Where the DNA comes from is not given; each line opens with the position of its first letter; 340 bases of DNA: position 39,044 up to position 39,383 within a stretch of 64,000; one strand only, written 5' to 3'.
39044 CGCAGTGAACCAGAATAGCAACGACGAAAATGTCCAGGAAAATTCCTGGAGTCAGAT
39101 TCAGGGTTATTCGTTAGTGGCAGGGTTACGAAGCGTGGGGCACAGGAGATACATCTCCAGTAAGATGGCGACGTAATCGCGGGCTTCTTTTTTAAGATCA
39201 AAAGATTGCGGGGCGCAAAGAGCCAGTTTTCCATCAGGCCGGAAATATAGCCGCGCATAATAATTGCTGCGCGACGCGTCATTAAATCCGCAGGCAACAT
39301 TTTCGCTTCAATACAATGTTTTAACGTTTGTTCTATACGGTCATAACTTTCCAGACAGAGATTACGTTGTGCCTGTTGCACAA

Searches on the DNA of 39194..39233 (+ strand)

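Call 79: search_dna_similar(query=window:39194-39233:+, collection=ecoli_genomes, mode=near, max_rows=15)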
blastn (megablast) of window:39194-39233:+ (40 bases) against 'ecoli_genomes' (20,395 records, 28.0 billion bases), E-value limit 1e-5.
No match.
